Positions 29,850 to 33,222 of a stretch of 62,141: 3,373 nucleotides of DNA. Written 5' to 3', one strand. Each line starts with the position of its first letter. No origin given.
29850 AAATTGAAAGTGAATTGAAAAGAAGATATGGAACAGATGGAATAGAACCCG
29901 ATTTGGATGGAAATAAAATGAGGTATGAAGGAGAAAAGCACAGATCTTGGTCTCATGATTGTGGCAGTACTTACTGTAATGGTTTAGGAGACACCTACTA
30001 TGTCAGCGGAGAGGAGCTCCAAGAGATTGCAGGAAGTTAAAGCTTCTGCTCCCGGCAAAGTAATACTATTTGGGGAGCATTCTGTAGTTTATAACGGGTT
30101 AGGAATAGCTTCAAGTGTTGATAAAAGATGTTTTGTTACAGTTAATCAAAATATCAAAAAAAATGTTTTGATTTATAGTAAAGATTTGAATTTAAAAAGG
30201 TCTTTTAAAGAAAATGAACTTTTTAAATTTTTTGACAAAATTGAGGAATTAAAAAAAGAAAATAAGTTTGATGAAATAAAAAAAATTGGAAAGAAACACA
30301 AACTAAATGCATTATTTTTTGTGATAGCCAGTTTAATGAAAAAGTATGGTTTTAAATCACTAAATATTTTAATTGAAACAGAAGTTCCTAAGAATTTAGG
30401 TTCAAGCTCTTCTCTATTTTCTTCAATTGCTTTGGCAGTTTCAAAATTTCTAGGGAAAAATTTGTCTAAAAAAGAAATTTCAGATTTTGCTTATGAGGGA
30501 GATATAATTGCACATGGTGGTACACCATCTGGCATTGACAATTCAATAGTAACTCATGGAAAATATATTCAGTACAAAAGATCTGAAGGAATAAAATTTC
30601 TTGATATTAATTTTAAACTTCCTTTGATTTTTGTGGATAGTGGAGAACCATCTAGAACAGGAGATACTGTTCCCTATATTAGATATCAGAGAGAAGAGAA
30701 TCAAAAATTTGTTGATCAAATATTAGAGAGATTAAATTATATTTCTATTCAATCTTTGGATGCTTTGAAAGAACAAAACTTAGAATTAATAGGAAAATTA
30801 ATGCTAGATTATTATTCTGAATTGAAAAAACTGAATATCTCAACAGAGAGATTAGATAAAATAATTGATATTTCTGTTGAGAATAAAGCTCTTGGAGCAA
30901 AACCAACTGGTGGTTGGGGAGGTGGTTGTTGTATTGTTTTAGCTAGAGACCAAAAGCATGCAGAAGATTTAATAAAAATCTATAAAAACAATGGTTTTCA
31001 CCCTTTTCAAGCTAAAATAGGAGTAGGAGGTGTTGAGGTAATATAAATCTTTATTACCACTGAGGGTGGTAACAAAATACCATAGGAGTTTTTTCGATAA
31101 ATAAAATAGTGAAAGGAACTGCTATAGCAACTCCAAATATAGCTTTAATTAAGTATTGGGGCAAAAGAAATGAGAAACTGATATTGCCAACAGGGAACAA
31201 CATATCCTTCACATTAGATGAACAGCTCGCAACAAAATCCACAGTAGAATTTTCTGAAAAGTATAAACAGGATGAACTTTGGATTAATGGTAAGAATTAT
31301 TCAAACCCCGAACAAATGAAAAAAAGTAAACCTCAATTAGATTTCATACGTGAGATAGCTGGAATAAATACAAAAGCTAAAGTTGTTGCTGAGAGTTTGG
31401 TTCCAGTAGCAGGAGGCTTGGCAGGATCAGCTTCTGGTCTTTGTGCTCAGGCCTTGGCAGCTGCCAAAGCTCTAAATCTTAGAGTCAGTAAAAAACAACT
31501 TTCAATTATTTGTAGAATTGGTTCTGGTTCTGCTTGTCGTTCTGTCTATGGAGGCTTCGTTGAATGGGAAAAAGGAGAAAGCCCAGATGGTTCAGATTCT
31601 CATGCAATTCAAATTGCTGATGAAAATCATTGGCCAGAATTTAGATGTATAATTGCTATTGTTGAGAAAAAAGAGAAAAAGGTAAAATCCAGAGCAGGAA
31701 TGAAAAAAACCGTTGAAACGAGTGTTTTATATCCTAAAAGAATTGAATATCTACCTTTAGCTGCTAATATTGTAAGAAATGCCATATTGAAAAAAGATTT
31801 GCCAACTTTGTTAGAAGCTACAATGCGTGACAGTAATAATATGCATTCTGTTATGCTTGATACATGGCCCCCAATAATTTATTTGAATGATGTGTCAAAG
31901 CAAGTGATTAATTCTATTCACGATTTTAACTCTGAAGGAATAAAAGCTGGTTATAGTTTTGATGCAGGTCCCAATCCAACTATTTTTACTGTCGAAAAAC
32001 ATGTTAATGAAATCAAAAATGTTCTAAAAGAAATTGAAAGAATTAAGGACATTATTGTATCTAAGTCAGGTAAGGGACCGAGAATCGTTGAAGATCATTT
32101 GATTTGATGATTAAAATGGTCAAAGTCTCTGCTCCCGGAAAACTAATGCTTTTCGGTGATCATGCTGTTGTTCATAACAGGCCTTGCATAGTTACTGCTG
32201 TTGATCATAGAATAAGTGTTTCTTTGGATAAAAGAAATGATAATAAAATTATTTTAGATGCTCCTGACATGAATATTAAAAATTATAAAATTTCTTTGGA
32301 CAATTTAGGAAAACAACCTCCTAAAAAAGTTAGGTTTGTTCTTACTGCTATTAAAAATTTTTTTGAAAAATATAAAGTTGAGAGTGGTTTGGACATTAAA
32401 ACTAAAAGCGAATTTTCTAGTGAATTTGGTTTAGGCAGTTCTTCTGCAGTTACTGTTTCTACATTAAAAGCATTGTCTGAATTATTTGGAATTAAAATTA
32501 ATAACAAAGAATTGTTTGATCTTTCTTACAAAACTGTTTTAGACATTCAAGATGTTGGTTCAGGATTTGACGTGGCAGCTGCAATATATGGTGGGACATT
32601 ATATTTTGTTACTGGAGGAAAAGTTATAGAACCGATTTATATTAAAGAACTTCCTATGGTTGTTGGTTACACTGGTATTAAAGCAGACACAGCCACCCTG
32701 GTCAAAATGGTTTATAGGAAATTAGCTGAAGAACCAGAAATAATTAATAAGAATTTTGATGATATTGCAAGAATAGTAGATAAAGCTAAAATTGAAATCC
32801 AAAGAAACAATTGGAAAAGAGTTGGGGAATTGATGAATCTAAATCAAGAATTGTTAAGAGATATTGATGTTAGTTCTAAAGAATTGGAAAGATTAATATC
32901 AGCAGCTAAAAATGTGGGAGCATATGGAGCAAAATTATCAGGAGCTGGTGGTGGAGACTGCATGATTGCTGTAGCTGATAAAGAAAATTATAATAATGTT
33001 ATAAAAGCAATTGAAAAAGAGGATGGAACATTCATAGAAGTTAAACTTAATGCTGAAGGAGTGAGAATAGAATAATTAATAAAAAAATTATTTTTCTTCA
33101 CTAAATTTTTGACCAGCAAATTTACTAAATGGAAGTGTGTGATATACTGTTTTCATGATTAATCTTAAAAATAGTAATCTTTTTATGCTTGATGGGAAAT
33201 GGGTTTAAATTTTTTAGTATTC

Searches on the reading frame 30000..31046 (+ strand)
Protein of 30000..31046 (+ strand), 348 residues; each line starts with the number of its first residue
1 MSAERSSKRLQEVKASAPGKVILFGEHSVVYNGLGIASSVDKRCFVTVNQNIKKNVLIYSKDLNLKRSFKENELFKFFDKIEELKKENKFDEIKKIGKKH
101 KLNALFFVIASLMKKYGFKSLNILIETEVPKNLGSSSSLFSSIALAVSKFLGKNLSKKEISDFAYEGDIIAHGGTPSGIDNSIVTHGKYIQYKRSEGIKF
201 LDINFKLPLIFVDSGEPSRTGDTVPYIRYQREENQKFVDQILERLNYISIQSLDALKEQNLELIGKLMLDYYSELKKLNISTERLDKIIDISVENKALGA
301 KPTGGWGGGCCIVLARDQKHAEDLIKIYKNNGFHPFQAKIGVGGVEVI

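Call 7: find_encoding_contigs(protein=window:30000-31046:+, flank=10000, max_places=10)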
Protein window:30000-31046:+ (348 aa): 3 contigs read that carry it; 2 places shown.
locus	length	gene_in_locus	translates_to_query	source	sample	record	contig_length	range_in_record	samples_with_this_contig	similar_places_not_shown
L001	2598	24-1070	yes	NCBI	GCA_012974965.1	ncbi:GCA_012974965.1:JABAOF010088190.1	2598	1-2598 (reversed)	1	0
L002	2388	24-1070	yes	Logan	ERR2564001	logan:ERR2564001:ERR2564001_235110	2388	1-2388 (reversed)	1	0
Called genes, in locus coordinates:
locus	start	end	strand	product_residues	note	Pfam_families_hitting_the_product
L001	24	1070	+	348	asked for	PF00288:GHMP_kinases_N, PF08544:GHMP_kinases_C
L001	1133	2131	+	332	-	PF22700:MVD-like_N, PF00288:GHMP_kinases_N (weak), PF18376:MDD_C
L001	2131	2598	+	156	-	?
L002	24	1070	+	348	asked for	PF00288:GHMP_kinases_N, PF08544:GHMP_kinases_C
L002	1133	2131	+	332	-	PF22700:MVD-like_N, PF00288:GHMP_kinases_N (weak), PF18376:MDD_C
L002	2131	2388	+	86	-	?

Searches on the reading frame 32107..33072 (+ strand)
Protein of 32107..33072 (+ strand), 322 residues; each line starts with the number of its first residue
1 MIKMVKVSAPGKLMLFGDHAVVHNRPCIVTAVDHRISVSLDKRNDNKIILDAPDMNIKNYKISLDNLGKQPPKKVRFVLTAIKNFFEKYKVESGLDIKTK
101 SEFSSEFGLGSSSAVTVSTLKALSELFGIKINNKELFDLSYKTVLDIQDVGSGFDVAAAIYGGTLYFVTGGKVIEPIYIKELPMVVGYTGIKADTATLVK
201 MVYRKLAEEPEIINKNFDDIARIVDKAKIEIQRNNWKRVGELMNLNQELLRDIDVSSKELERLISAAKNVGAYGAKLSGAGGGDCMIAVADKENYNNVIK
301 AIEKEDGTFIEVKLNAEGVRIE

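Call 10: find_related_loci(query=window:32107-33072:+, collection=genome_contigs, flank=10000)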
Query window:32107-33072:+ (322 aa) in genome_contigs; peptide patterns used: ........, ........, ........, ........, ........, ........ (x = any residue, [..] = any of these).
124 stretches matched a pattern; 1 encode a relative of the query (tblastn E <= 1e-3); 1 distinct loci.
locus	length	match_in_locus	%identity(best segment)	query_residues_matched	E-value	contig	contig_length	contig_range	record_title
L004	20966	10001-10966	88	1-322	0e+0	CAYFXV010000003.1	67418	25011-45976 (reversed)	MAG TPA_asm: uncultured archaeon isolate ERP108616_co2_179 genome assembly, contig: NODE_358_length_67418_cov_24.581655,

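Call 42: find_homologous_proteins(query=window:32107-33072:+, max_evalue=1e-30)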
Query window:32107-33072:+ (322 aa): 3874 proteins with E <= 1e-30 among 7446 candidates; the best 120 are listed.
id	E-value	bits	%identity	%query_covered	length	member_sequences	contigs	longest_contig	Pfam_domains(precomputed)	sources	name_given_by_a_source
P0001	5.9e-204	694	100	100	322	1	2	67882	PF00288.33,PF08544.19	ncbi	-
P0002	3.3e-202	688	100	99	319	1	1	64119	PF00288.33,PF08544.19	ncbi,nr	ncbi:MAG: mevalonate kinase [Candidatus Aenigmarchaeota archaeon]|nr:mevalonate kinase [Candidatus A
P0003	4.7e-182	622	88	100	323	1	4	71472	PF00288.33,PF08544.19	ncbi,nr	ncbi:MAG: mevalonate kinase [Candidatus Aenigmarchaeota archaeon]|nr:mevalonate kinase [Candidatus A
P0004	6.8e-154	530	75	99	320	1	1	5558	PF00288.33,PF08544.19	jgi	jgi:mevalonate kinase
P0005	2.7e-152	524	73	99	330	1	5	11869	PF00288.33,PF08544.19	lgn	-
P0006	7.0e-152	523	75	98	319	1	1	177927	PF00288.33,PF08544.19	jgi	jgi:mevalonate kinase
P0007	2.9e-149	514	73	99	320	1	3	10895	PF00288.33,PF08544.19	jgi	jgi:mevalonate kinase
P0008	1.6e-145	502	72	99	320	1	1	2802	PF00288.33,PF08544.19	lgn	-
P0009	2.7e-145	501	71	99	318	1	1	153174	PF00288.33,PF08544.19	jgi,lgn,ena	-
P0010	4.0e-145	501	71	99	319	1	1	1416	PF00288.33,PF08544.19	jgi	-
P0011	4.3e-145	501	72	99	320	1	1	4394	PF00288.33,PF08544.19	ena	-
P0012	2.5e-144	498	71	99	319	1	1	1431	PF00288.33,PF08544.19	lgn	-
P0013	6.1e-144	497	72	98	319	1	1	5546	PF00288.33,PF08544.19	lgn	-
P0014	3.5e-143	494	71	99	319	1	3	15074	PF00288.33,PF08544.19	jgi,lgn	jgi:mevalonate kinase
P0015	4.1e-143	494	71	100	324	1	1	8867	PF00288.33,PF08544.19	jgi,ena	-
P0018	6.1e-142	490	73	96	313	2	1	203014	PF00288.33,PF08544.19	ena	-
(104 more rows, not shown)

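Call 43: find_encoding_contigs(protein=P0001, flank=10000, max_places=6)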
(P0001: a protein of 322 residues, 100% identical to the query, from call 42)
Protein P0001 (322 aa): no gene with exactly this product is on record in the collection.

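Call 44: find_encoding_contigs(protein=P0003, flank=10000, max_places=6)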
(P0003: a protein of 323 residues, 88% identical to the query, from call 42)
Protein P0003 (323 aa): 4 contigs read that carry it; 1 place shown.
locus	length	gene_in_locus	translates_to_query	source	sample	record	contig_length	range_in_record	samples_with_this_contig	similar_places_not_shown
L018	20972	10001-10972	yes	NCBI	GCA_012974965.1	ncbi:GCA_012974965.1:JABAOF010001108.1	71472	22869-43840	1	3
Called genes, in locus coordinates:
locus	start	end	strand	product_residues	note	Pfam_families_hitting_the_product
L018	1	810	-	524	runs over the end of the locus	PF01139:RtcB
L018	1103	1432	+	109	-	PF03874:RNA_pol_Rpb4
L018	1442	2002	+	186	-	PF04919:DUF655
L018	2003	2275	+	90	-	PF01035:DNA_binding_1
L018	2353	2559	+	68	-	-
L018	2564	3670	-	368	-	PF02005:TRM, PF02475:TRM5-TYW2_MTfase (weak)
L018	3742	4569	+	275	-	-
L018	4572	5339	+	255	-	PF01978:TrmB, PF11495:TrmB_EBD_N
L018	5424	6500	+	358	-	PF00348:polyprenyl_synt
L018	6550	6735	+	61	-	-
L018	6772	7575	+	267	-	PF00696:AA_kinase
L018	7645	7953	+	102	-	-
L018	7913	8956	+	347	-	PF00288:GHMP_kinases_N, PF08544:GHMP_kinases_C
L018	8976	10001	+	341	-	PF22700:MVD-like_N, PF00288:GHMP_kinases_N, PF18376:MDD_C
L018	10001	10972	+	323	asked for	PF00288:GHMP_kinases_N, PF08544:GHMP_kinases_C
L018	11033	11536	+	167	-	PF03692:CxxCxxCC (weak)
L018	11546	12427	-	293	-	PF01551:Peptidase_M23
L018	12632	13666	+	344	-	PF01070:FMN_dh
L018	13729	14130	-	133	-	-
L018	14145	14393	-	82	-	-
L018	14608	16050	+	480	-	PF01154:HMG_CoA_synt_N, PF08540:HMG_CoA_synt_C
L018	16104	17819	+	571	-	PF00009:GTP_EFTU, PF01926:MMR_HSR1, PF03144:GTP_EFTU_D2, PF11987:IF-2, PF14578:GTP_EFTU_D4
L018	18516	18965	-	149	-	-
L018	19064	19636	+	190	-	PF01092:Ribosomal_S6e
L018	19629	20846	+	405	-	PF03193:RsgA_GTPase (faint), PF00009:GTP_EFTU, PF09173:eIF2_C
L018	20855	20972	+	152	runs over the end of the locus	-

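Call 45: find_encoding_contigs(protein=P0006, flank=10000, max_places=4)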
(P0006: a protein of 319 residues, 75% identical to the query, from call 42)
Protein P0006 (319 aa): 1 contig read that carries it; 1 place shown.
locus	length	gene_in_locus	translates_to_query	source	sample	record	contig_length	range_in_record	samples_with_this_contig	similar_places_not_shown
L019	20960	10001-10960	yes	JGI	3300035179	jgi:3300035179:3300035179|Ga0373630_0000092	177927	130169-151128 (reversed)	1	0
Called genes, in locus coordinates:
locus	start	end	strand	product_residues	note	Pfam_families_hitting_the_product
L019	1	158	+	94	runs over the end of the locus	-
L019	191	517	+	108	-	PF03874:RNA_pol_Rpb4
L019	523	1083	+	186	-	PF04919:DUF655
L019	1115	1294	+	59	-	-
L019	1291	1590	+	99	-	PF01035:DNA_binding_1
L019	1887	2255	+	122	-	-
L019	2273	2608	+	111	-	-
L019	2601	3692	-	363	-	PF02005:TRM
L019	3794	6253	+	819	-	PF14890:Intein_splicing, PF14528:LAGLIDADG_3, PF00348:polyprenyl_synt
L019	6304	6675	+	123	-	-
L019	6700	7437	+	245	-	PF00702:Hydrolase, PF08282:Hydrolase_3 (weak), PF13419:HAD_2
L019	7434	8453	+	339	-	PF22700:MVD-like_N (weak), PF00288:GHMP_kinases_N, PF08544:GHMP_kinases_C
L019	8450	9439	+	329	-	PF22700:MVD-like_N, PF00288:GHMP_kinases_N, PF18376:MDD_C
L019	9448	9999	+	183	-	PF00293:NUDIX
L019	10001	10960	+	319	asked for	PF00288:GHMP_kinases_N, PF08544:GHMP_kinases_C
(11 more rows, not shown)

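Call 46: find_encoding_contigs(protein=P0018, flank=10000, max_places=3)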
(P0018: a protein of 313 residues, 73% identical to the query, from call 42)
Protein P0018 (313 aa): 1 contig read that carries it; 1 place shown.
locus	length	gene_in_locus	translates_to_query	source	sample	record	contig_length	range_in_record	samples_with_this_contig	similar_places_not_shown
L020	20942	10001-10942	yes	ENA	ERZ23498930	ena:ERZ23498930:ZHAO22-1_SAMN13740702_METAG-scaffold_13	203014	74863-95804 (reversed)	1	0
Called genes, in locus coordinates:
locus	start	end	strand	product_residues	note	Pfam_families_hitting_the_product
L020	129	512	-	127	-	-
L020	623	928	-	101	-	-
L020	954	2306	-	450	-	PF19190:BACON_2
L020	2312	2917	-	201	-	PF13646:HEAT_2 (faint)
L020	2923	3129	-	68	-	PF20607:DUF6800 (weak)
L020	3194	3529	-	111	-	PF01541:GIY-YIG, PF10544:T5orf172 (weak)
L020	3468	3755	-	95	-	PF00708:Acylphosphatase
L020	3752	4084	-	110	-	-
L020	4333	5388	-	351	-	-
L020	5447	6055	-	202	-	PF00753:Lactamase_B, PF23023:Anti-Pycsar_Apyc1 (faint)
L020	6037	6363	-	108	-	-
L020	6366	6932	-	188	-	PF03703:bPH_2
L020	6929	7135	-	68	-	-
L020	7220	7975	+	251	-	PF01904:DUF72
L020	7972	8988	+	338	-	PF00288:GHMP_kinases_N, PF08544:GHMP_kinases_C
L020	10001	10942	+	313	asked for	PF00288:GHMP_kinases_N, PF08544:GHMP_kinases_C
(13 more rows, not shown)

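Call 47: find_encoding_contigs(protein=P0009, flank=10000, max_places=3)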
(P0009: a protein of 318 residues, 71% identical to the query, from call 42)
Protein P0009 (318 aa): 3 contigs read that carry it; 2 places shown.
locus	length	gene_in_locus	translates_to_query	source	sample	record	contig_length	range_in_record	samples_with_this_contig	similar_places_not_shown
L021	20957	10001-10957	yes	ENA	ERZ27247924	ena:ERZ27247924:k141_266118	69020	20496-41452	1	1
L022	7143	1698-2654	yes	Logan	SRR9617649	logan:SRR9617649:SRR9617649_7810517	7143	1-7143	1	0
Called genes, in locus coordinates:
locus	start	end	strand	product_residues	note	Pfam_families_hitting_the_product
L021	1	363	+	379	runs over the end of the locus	-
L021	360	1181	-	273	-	PF01978:TrmB, PF11495:TrmB_EBD_N, PF24402:iHKD (weak)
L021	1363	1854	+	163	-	-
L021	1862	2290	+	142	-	PF01951:Archease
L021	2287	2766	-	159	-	PF25941:PDDEXK_16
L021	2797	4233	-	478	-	PF01139:RtcB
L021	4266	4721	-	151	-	-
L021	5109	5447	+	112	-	PF03874:RNA_pol_Rpb4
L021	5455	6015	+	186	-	PF04919:DUF655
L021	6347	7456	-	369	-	PF02005:TRM, PF02475:TRM5-TYW2_MTfase (weak), PF05175:MTS (weak)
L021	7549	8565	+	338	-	PF00348:polyprenyl_synt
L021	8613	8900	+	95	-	-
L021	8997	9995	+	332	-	PF22700:MVD-like_N, PF00288:GHMP_kinases_N (faint), PF18376:MDD_C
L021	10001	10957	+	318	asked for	PF00288:GHMP_kinases_N, PF08544:GHMP_kinases_C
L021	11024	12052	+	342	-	PF01070:FMN_dh (weak), PF00478:IMPDH (weak), PF01070:FMN_dh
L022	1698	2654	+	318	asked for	PF00288:GHMP_kinases_N, PF08544:GHMP_kinases_C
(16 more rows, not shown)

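Call 48: find_encoding_contigs(protein=P0005, flank=10000, max_places=5)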
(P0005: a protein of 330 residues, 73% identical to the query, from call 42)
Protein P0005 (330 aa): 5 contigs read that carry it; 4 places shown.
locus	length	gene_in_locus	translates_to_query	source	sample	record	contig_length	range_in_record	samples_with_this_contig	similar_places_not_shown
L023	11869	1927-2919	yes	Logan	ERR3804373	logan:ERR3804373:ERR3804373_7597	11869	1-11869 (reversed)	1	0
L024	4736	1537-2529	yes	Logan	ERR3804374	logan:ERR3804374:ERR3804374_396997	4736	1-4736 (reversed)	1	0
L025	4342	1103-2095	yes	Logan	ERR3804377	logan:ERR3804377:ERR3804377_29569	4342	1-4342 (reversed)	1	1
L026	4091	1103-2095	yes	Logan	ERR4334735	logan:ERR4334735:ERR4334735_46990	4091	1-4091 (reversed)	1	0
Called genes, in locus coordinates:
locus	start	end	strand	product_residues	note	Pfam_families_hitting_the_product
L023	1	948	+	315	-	?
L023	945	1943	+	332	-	PF22700:MVD-like_N, PF18376:MDD_C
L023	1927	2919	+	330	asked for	PF00288:GHMP_kinases_N, PF08544:GHMP_kinases_C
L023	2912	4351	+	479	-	PF02310:B12-binding, PF04055:Radical_SAM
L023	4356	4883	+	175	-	PF00293:NUDIX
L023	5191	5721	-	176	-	PF00293:NUDIX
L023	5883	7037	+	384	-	PF22691:Thiolase_C_1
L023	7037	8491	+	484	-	-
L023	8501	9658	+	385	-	PF00368:HMG-CoA_red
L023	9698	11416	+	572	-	PF00009:GTP_EFTU, PF01926:MMR_HSR1 (weak), PF03144:GTP_EFTU_D2 (weak), PF11987:IF-2, PF14578:GTP_EFTU_D4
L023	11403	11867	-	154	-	?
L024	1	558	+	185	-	?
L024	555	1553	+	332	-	PF22700:MVD-like_N, PF18376:MDD_C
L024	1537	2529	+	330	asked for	PF00288:GHMP_kinases_N, PF08544:GHMP_kinases_C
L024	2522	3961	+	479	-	PF02310:B12-binding, PF04055:Radical_SAM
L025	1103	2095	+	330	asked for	PF00288:GHMP_kinases_N, PF08544:GHMP_kinases_C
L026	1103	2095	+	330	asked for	PF00288:GHMP_kinases_N, PF08544:GHMP_kinases_C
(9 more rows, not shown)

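Call 52: find_encoding_contigs(protein=P0002, flank=10000, max_places=5)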
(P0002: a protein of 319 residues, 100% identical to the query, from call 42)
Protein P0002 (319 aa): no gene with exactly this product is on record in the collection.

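Call 59: find_homologous_proteins(query=L004:11033-11533:+, max_evalue=0.00001)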
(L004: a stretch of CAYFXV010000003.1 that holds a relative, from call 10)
Query L004:11033-11533:+ (167 aa): 4 proteins with E <= 0.00001 among 16 candidates.
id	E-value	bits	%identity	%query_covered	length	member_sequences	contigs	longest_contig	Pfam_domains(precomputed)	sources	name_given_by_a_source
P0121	1.5e-107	375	100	100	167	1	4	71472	PF03692.21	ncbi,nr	ncbi:MAG: hypothetical protein GTN40_05315 [Candidatus Aenigmarchaeota archaeon]|nr:hypothetical pro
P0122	2.5e-91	322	89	98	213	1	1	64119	PF03692.21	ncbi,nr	ncbi:MAG: hypothetical protein GTN36_04175 [Candidatus Aenigmarchaeota archaeon]|nr:hypothetical pro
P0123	1.2e-71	258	70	95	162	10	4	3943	PF03692.21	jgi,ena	-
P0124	4.8e-69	249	76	83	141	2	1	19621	PF03692.21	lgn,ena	-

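Call 60: find_encoding_contigs(protein=P0124, flank=10000, max_places=4)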
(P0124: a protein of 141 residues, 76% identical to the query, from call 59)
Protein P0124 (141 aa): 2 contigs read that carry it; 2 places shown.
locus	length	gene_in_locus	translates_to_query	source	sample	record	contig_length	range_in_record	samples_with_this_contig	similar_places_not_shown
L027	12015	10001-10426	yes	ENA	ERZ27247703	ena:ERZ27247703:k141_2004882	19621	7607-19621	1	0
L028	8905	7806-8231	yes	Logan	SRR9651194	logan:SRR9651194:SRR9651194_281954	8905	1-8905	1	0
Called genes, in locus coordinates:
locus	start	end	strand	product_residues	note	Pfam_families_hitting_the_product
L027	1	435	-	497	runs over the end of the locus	PF02919:Topoisom_I_N, PF01028:Topoisom_I, PF14370:Topo_C_assoc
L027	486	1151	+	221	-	PF00702:Hydrolase, PF13419:HAD_2, PF13242:Hydrolase_like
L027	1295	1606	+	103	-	-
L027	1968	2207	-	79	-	PF10884:DUF2683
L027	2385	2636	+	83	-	-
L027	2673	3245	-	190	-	PF02245:Pur_DNA_glyco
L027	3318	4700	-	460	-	PF00291:PALP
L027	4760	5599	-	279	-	-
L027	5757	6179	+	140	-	-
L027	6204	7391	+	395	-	-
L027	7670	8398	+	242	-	-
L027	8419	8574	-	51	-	-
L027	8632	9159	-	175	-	-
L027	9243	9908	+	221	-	-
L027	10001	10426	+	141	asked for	PF03692:CxxCxxCC (weak)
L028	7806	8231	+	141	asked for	PF03692:CxxCxxCC (weak)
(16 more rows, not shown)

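Call 61: find_encoding_contigs(protein=P0123, flank=10000, max_places=6)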
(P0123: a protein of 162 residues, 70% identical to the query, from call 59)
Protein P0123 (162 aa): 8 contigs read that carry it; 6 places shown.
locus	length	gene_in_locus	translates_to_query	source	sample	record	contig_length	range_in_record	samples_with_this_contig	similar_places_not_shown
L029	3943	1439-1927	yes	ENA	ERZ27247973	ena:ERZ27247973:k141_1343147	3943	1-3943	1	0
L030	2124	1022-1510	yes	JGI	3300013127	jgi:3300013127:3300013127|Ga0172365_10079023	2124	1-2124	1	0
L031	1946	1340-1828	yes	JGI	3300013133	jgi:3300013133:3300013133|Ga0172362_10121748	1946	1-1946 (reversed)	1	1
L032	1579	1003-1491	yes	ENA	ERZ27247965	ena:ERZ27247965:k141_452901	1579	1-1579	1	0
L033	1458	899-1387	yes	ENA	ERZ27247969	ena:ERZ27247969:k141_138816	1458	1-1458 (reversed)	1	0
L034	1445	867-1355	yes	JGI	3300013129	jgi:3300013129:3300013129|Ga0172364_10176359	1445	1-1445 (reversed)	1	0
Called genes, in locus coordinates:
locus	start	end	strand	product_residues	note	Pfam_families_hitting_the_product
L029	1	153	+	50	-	?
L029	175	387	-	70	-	-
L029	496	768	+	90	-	PF23477:zf_Tbcl_2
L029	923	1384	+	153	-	PF01976:DUF116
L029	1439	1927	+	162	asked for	PF03692:CxxCxxCC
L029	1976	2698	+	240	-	-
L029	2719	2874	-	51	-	-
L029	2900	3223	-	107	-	-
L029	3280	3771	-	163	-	PF00565:SNase (weak)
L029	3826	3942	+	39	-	?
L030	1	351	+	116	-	?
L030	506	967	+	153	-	PF01976:DUF116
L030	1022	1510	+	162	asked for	PF03692:CxxCxxCC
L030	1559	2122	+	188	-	?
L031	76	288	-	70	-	-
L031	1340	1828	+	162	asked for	PF03692:CxxCxxCC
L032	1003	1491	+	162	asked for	PF03692:CxxCxxCC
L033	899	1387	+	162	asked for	PF03692:CxxCxxCC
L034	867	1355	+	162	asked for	PF03692:CxxCxxCC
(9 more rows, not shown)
